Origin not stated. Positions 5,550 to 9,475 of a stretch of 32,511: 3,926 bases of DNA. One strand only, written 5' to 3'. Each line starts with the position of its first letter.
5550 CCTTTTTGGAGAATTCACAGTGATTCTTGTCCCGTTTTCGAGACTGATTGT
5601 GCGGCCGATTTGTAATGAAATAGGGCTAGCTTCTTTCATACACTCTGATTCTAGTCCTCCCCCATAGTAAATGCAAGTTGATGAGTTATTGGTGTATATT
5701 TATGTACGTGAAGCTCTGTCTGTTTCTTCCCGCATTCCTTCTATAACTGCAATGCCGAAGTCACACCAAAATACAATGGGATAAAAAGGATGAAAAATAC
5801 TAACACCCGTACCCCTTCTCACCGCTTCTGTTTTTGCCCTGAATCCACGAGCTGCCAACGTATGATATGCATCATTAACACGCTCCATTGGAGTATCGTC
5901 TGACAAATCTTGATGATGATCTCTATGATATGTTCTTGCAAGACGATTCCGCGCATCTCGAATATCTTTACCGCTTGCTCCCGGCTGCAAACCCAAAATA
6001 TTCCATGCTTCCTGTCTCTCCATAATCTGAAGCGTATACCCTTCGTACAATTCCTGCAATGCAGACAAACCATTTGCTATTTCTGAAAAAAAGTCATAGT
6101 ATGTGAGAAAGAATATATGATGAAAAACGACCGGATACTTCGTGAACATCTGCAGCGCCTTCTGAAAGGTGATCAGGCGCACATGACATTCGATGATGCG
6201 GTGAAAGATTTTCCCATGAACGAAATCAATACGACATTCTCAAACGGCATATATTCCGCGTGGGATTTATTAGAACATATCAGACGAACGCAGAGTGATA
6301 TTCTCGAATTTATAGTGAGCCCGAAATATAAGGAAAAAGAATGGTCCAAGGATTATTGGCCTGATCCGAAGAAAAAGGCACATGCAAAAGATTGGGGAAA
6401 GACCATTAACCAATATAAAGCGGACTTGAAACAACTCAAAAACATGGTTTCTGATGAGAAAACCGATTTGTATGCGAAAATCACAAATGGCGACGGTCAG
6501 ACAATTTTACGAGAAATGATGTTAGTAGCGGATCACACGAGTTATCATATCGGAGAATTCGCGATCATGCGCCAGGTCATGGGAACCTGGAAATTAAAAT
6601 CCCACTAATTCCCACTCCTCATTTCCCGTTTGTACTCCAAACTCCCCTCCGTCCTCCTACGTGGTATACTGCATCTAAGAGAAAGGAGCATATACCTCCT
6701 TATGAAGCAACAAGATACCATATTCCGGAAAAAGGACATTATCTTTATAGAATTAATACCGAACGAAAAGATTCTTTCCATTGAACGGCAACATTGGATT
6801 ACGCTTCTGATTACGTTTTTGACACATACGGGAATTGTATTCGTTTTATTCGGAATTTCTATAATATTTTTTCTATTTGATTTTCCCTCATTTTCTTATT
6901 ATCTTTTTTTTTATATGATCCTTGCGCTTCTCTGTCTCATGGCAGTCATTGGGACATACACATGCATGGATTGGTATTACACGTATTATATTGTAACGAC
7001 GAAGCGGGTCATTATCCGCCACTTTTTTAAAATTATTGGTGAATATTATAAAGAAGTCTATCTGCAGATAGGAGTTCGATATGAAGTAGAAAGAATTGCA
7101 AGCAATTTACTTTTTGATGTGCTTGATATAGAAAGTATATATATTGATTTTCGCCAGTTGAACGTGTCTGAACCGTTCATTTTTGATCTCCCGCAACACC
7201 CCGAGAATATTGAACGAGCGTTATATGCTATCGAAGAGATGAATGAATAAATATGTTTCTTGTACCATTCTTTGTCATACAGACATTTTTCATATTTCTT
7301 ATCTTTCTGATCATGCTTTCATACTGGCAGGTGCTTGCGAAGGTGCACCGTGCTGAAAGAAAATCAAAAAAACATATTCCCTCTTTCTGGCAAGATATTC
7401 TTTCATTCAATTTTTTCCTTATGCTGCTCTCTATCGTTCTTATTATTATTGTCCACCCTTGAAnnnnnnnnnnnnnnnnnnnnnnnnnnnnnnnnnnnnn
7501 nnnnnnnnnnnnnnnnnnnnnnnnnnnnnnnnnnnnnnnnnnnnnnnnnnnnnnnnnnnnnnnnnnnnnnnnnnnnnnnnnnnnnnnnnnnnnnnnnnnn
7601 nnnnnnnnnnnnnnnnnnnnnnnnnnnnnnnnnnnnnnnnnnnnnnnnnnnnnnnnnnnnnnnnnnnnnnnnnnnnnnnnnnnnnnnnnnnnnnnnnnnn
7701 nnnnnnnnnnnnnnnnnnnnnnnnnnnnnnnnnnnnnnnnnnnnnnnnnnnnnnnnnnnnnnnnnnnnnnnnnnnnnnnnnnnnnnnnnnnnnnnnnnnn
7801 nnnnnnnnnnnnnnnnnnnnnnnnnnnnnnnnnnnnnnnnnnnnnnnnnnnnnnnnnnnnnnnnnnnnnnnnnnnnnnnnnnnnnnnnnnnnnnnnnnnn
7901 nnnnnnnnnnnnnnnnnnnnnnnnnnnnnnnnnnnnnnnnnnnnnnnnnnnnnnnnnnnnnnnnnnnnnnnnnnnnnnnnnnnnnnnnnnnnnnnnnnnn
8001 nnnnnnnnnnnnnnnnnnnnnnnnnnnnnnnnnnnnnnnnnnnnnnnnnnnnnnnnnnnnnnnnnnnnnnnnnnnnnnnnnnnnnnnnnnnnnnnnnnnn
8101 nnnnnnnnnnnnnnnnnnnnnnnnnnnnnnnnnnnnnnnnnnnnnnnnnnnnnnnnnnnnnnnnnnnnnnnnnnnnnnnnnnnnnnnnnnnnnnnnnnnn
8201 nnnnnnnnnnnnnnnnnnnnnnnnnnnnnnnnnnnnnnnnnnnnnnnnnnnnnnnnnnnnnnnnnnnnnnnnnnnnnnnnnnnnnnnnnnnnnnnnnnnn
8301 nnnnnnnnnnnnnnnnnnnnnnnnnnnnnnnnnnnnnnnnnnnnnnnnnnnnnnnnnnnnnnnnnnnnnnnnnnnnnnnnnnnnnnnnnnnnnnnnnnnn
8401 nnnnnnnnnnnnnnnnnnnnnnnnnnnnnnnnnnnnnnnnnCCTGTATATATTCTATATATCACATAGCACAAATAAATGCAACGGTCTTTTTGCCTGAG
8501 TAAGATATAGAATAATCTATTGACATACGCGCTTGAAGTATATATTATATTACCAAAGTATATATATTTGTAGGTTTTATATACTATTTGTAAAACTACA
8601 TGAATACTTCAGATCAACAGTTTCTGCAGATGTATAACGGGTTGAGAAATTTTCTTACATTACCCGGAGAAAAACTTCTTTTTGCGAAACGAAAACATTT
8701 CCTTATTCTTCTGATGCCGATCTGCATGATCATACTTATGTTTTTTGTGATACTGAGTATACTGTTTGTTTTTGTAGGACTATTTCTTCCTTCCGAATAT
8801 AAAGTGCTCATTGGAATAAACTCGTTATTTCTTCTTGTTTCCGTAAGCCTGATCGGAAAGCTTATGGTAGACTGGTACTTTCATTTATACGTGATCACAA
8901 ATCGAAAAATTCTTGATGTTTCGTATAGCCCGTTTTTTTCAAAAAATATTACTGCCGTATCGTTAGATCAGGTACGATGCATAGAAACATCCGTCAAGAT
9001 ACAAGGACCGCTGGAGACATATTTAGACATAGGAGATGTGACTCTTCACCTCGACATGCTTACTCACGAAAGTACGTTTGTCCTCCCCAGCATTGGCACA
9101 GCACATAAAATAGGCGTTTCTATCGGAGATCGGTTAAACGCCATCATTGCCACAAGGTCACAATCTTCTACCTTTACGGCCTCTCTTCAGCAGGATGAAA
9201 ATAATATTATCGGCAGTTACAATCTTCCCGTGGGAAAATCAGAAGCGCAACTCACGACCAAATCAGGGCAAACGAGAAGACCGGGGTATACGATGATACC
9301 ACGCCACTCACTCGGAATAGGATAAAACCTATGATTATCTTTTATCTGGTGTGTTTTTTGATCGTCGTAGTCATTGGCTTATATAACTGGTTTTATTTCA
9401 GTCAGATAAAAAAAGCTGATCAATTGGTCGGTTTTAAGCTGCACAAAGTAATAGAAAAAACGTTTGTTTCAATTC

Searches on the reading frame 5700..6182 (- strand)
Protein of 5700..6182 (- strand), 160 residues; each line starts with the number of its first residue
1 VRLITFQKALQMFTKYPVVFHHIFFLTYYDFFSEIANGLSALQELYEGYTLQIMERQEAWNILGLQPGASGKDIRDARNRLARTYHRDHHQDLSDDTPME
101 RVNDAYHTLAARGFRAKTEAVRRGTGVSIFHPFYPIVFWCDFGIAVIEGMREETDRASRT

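Call 13: search_protein_families(library=pfam, proteins=[window:5700-6182:-], max_evalue=0.01)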
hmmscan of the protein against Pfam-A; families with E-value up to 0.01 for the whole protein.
window:5700-6182:- (160 aa): 1 family
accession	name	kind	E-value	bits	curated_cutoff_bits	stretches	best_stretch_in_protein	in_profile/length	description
PF00226.36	DnaJ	-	3.3e-06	27.5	27.8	1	60-111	3-55/63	DnaJ domain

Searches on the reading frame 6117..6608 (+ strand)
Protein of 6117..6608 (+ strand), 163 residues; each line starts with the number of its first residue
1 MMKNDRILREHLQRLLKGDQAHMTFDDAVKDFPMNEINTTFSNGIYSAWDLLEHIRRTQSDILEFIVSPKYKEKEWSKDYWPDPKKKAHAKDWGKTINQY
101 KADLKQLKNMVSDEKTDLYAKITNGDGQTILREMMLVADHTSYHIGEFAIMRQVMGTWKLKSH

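Call 13: search_protein_families(library=pfam, proteins=[window:6117-6608:+], max_evalue=0.01)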
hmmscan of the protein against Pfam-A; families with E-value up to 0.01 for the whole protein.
window:6117-6608:+ (163 aa): 2 families
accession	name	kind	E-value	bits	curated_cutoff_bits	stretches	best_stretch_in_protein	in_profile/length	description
PF12867.12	DinB_2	-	7.6e-06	26.8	24.8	1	19-147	3-127/128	DinB superfamily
PF05163.17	DinB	-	1.7e-05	25.3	23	1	22-154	16-144/165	DinB family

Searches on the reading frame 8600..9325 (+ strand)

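Call 13: search_protein_families(library=pfam, proteins=[window:8600-9325:+], max_evalue=0.01)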
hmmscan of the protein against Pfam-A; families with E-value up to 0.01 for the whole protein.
window:8600-9325:+ (241 aa): 1 family
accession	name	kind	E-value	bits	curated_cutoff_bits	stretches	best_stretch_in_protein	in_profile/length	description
PF14470.12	bPH_3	-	0.0047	17.8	23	1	93-134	21-62/95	Bacterial PH domain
